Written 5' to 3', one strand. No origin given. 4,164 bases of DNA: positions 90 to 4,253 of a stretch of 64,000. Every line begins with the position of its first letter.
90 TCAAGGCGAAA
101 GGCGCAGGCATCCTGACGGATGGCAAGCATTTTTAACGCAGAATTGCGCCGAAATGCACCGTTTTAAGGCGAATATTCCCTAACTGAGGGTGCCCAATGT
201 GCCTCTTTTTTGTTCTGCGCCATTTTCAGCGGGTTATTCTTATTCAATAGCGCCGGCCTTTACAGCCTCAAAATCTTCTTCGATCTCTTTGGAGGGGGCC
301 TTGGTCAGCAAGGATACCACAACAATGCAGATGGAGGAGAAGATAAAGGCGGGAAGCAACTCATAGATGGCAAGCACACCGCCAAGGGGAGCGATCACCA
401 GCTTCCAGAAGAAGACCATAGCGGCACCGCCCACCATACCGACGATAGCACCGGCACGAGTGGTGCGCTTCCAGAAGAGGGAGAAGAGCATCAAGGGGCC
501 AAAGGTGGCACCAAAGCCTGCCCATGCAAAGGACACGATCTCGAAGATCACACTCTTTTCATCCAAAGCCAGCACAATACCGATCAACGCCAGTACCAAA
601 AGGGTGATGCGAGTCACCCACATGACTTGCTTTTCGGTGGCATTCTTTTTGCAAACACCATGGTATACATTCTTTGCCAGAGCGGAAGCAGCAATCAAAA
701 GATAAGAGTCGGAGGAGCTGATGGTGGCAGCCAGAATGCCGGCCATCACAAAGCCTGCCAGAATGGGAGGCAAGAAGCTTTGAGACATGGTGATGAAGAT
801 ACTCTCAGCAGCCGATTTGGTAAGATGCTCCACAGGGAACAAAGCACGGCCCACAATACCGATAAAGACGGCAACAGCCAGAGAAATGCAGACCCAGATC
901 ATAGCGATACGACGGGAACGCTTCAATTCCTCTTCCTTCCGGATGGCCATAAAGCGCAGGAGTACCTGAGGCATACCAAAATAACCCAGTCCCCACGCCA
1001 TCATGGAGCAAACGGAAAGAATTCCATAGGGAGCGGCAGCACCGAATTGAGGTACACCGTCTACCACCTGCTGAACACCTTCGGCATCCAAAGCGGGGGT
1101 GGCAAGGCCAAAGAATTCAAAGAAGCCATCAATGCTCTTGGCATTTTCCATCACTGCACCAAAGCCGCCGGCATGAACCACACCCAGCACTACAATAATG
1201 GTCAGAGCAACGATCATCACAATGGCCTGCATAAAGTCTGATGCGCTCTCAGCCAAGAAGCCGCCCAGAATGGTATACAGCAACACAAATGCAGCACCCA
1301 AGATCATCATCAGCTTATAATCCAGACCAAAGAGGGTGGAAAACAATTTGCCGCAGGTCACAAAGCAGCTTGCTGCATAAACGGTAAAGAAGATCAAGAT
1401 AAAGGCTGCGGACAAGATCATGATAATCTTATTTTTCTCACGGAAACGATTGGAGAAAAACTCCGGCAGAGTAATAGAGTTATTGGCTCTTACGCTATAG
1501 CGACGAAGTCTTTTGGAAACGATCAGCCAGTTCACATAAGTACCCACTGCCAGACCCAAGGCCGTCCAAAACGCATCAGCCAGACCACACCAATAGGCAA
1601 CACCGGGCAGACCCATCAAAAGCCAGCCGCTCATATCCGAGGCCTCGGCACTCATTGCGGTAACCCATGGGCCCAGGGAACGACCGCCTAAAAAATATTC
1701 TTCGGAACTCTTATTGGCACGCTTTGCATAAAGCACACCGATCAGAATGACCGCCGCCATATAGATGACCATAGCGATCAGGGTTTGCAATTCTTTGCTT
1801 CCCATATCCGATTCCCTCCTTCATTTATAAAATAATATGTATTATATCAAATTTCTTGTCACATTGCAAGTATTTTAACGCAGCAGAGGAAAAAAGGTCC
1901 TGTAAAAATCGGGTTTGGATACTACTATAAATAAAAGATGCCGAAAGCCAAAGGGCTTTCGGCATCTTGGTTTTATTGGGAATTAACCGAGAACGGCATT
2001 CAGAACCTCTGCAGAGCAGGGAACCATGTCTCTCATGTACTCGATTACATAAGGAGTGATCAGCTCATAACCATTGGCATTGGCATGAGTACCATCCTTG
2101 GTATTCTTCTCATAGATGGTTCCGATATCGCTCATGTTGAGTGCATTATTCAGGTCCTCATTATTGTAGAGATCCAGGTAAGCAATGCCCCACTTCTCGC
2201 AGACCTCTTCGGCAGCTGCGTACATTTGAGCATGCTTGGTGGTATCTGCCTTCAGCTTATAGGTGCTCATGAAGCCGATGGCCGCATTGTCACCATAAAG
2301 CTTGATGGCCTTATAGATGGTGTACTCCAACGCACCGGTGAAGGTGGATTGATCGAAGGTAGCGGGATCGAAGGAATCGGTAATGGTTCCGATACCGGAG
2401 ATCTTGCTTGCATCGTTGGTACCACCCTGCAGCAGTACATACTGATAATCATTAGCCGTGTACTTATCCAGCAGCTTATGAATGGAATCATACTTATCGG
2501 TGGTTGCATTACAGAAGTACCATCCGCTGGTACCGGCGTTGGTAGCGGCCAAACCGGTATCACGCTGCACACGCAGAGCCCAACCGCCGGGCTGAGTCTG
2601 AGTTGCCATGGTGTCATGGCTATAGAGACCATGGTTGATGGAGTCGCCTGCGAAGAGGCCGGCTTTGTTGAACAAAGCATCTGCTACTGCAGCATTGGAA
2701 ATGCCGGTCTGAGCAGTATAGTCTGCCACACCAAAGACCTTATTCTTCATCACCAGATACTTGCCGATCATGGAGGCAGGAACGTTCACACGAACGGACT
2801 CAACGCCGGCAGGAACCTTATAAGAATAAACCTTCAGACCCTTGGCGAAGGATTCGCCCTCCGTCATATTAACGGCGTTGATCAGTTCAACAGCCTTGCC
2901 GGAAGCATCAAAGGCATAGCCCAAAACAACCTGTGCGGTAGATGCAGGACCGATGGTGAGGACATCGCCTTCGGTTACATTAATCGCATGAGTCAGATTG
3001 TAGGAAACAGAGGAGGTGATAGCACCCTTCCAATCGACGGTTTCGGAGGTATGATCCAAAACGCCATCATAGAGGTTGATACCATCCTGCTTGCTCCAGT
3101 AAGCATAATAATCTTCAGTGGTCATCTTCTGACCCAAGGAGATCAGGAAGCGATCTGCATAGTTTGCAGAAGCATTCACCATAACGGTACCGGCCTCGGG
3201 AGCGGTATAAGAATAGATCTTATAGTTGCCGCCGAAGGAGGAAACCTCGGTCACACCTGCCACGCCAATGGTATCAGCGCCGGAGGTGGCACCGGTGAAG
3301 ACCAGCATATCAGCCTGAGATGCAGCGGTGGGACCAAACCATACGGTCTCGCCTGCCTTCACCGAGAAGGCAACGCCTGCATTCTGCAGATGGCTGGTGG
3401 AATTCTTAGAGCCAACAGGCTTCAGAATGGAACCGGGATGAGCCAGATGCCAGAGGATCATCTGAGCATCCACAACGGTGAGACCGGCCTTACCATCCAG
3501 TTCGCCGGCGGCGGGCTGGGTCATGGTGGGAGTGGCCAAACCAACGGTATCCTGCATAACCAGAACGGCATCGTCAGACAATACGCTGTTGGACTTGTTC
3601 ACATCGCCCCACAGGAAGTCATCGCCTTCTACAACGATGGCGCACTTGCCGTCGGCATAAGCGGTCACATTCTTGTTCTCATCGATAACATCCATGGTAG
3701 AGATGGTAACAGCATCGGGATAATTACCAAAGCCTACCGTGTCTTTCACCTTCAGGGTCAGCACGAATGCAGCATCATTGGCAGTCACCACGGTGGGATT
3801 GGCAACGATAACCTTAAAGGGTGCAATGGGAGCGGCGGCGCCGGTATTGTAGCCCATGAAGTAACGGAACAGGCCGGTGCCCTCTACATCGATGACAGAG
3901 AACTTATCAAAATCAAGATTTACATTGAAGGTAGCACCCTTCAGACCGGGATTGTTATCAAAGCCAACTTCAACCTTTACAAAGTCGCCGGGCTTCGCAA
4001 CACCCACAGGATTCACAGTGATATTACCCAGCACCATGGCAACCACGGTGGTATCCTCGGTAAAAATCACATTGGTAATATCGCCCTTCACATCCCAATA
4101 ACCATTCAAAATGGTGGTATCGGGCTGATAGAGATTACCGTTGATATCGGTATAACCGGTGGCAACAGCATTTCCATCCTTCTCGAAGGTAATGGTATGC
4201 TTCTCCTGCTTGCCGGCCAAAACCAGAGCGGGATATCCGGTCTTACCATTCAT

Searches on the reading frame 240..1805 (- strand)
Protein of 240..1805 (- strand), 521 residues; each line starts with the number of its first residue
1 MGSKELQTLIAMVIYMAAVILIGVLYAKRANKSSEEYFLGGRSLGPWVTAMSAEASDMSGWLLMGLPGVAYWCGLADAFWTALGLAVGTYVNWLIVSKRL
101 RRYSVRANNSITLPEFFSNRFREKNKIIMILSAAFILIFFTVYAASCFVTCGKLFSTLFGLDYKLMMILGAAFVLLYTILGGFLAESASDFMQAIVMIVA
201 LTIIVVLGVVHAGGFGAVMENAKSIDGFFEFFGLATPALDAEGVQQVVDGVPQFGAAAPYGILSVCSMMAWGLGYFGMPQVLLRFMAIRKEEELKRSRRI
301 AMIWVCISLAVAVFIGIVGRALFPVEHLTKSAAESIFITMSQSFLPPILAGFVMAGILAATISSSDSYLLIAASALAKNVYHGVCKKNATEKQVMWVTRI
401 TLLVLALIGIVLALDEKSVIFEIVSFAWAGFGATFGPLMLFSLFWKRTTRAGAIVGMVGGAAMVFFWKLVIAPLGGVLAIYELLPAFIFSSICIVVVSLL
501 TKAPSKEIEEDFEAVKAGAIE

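Call 5: search_protein_families(library=pfam, proteins=[window:240-1805:-], max_evalue=0.01)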
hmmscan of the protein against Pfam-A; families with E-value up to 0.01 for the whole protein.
window:240-1805:- (521 aa): 1 family
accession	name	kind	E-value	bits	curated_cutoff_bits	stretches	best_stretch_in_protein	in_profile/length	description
PF00474.23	SSF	-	4.3e-93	312.8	22.8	1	37-460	1-406/406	Sodium:solute symporter family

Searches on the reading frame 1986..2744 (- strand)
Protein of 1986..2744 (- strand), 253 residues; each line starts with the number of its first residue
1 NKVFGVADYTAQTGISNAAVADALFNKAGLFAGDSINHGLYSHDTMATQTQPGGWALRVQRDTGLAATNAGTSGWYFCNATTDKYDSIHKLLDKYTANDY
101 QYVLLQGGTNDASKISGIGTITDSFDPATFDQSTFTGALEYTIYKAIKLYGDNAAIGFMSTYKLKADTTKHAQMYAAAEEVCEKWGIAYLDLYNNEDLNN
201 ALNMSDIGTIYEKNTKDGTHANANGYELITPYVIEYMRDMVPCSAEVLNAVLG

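Call 12: search_protein_families(library=pfam, proteins=[window:1986-2744:-], max_evalue=10)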
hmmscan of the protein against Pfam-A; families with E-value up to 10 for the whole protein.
seq(253 aa): 3 families
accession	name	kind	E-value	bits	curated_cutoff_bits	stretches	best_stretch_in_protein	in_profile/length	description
PF13472.12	Lipase_GDSL_2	-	4.1e-12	47.4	32.9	1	31-228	1-178/178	GDSL-like Lipase/Acylhydrolase family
PF04311.20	DUF459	-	0.0026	17.6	27.2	1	30-235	3-196/197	Protein of unknown function (DUF459)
PF00657.28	Lipase_GDSL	-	0.016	15.8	23.6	1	31-229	3-204/208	GDSL-like Lipase/Acylhydrolase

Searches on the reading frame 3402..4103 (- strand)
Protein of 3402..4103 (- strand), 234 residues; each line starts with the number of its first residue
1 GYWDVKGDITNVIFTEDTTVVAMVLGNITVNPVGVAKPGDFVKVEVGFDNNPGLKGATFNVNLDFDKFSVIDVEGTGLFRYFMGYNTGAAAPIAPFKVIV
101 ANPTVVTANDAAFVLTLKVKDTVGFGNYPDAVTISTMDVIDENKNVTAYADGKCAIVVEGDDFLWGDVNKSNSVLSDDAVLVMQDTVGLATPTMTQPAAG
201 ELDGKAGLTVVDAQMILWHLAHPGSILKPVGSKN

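Call 46: search_solved_structures(query=window:3402-4103:-, max_evalue=10)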
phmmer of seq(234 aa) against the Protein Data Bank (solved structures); distinct sequences matched with E-value up to 10: 6.
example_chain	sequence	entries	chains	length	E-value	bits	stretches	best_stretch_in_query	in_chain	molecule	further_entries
6xgr_A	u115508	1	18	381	0.0036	20.3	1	19-142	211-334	YSD1_22 major tail protein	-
8vhx_G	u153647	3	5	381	0.0053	19.7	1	19-140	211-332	Tail Tube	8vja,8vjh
4uyp_B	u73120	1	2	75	0.15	15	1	163-218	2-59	Cellulosomal scaffoldin adaptor protein B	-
4uyq_B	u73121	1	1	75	0.21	14.5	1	163-218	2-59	Cellulosomal scaffoldin adaptor protein B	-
10uw_A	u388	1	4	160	0.61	13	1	23-79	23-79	Cohesin domain number 1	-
3i0z_A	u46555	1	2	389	0.83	12.6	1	99-163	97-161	putative tagatose-6-phosphate ketose/aldose isomerase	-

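Call 49: find_homologous_proteins(query=window:3408-4076:-, max_evalue=0.001)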
Query window:3408-4076:-: 581 candidates shared short words with the query, none scored E <= 0.001.
